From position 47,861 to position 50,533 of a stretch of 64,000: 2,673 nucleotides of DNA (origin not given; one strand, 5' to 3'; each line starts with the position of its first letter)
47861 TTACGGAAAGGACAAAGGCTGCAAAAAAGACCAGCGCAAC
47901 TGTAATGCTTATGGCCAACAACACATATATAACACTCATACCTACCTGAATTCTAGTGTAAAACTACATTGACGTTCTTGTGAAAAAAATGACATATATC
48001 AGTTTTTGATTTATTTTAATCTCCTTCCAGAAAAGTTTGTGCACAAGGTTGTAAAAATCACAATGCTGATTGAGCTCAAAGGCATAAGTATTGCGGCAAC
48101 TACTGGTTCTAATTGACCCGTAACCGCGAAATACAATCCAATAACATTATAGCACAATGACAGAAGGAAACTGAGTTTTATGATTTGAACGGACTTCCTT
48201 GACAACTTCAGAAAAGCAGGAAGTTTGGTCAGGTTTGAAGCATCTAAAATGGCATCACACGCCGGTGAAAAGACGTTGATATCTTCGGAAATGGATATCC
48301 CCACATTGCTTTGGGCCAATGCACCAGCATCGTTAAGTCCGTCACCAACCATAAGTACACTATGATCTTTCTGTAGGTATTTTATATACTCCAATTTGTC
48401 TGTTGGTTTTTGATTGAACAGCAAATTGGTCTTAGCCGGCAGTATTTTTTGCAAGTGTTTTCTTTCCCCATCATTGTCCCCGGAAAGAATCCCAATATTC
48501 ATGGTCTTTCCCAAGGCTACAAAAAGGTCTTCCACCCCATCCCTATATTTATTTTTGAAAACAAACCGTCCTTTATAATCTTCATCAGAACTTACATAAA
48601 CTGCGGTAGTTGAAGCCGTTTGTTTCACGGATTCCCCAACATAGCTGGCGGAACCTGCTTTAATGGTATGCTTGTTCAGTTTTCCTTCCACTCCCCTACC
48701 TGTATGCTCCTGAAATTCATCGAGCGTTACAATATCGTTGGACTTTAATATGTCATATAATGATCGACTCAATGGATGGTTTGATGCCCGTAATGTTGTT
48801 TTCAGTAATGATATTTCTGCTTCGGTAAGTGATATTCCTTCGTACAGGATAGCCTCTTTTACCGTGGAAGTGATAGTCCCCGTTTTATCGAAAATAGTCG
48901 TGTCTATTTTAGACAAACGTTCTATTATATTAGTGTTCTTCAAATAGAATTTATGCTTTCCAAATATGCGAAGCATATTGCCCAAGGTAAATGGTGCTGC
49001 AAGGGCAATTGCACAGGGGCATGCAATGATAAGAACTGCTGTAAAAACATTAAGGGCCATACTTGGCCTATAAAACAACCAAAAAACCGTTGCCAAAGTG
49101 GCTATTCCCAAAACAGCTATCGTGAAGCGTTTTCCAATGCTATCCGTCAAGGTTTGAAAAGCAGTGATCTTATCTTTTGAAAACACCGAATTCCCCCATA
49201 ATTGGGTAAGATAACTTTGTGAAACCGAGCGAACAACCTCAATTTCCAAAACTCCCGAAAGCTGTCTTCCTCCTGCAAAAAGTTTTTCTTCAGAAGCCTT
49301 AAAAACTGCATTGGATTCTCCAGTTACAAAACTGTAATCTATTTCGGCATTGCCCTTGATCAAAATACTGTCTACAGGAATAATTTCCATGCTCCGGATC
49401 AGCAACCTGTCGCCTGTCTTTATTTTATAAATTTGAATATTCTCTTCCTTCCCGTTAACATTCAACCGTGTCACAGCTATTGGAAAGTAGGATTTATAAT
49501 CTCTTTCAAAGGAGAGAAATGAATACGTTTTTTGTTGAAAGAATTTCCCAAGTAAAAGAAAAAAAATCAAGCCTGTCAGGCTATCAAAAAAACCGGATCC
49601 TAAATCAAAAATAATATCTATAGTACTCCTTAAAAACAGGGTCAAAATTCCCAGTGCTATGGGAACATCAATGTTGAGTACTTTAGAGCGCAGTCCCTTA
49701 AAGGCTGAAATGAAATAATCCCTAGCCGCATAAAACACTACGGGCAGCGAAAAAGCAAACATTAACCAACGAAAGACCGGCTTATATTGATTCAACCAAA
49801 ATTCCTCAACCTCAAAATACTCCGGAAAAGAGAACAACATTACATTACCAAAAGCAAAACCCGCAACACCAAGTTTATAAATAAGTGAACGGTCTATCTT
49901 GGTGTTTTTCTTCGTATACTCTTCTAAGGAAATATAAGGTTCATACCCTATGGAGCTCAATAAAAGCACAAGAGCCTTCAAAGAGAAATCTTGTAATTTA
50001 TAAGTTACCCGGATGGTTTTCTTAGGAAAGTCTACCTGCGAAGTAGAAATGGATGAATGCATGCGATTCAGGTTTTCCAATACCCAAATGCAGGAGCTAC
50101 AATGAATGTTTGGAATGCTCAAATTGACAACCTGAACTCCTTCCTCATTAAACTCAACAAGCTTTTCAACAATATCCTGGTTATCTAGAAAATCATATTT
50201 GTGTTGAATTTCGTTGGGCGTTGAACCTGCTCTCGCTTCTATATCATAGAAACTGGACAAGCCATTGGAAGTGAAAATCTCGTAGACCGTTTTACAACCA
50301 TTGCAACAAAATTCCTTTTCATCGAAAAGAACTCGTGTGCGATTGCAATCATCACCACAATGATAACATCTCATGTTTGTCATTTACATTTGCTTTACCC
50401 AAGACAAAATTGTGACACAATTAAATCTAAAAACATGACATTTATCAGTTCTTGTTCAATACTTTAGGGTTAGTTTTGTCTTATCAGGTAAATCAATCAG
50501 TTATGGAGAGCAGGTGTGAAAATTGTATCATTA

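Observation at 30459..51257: Oriented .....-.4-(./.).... box at fixed distance from -7 elements at seven promoters: a candidate Crp/Fnr regulon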

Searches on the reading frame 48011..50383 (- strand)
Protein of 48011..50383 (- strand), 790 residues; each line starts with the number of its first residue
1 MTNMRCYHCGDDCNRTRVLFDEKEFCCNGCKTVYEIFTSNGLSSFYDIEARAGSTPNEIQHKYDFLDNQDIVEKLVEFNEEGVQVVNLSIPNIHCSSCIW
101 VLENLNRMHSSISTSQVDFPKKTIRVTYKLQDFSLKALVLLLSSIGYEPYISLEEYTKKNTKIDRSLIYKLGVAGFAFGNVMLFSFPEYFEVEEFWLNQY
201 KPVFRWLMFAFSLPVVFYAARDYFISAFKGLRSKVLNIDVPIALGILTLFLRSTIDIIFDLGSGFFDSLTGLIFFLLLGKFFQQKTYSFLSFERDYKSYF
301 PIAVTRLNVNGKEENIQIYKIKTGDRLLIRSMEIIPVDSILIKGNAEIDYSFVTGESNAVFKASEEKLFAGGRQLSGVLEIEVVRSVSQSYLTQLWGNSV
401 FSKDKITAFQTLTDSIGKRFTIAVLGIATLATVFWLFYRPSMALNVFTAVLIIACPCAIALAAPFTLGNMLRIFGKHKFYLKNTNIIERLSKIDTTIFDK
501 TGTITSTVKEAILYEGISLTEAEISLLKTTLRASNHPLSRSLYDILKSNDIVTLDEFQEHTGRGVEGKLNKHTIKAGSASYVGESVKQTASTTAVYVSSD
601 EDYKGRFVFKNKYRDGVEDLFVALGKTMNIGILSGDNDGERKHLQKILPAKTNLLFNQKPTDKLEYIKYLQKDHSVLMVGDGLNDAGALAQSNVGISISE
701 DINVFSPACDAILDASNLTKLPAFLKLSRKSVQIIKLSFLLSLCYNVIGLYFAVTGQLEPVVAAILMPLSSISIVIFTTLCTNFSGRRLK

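Call 7: search_protein_families(library=pfam, proteins=[window:48011-50383:-])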
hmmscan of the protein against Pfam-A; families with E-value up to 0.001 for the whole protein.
window:48011-50383:- (790 aa): 4 families
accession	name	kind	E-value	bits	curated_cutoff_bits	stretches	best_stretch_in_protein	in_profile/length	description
PF00122.25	E1-E2_ATPase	-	5.7e-39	133.9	28.1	1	301-472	4-176/181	E1-E2 ATPase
PF00702.32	Hydrolase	-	1.4e-14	55.4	26.4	1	493-692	1-190/191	haloacid dehalogenase-like hydrolase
PF12156.14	ATPase-cat_bd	-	7.1e-14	52.8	27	1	5-79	1-85/86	Putative metal-binding domain of cation transport ATPase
PF00403.32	HMA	-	0.00056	20.7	24.8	0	88-148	2-62/62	Heavy-metal-associated domain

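Call 56: search_protein_families(library=ncbifam, proteins=[window:48011-50383:-], max_evalue=0.00001)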
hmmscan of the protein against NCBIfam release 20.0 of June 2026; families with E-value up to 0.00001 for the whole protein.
window:48011-50383:- (790 aa): 18 families
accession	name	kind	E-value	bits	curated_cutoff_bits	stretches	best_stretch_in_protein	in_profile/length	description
TIGR01525.1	ATPase-IB_hvy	subfamily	3.6e-98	329.8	346.25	1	239-776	2-555/560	heavy metal translocating P-type ATPase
TIGR01511.1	ATPase-IB1_Cu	subfamily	1.4e-89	301.4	397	1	220-777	2-537/542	copper-translocating P-type ATPase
TIGR01512.1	ATPase-IB2_Cd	subfamily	4.2e-71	240.1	313.5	1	308-772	56-483/494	cadmium family heavy metal-translocating P-type ATPase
TIGR01494.1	ATPase_P-type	subfamily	1.3e-52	178.8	62.3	1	309-763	40-470/478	HAD-IC family P-type ATPase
NF007952.0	PRK10671.1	equivalog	2.6e-50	171.4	1316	1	90-776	109-826/838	copper-exporting P-type ATPase CopA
NF008262.1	PRK11033.1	equivalog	2.5e-45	155.2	1005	1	306-750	236-696/731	zinc/cadmium/mercury/lead-transporting ATPase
NF033775.1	P_type_ZntA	exception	4.9e-37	127.6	1240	1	304-750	239-697/732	Zn(II)/Cd(II)/Pb(II) translocating P-type ATPase ZntA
TIGR01497.1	kdpB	equivalog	2.7e-25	88.5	527.9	2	306-512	109-318/675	potassium-transporting ATPase subunit KdpB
NF010609.0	PRK14010.1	equivalog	4.1e-23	81.4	1323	2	304-514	106-319/673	K(+)-transporting ATPase subunit B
TIGR01647.1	ATPase-IIIA_H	equivalog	7.7e-22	77.3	615.5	2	310-509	99-305/755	plasma-membrane proton-efflux P-type ATPase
TIGR01657.1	P-ATPase-V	hypoth_equivalog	9.4e-22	76.4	618.25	2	642-701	771-830/1055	ATP13A2 family polyamine export P-type ATPase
TIGR01517.1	ATPase-IIB_Ca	equivalog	1.1e-19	70.1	507.05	2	295-508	151-375/882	calcium-translocating P-type ATPase, PMCA-type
TIGR01522.1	ATPase-IIA2_Ca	equivalog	6.2e-13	47.4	798.3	1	642-714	556-629/854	calcium-transporting P-type ATPase, PMR1-type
TIGR01524.1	ATPase-IIIB_Mg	equivalog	5.1e-12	44.5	610.75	1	650-721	578-650/867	magnesium-translocating P-type ATPase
TIGR01116.1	ATPase-IIA1_Ca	equivalog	7.9e-10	37.5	703.4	1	627-720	500-590/799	calcium-translocating P-type ATPase, SERCA-type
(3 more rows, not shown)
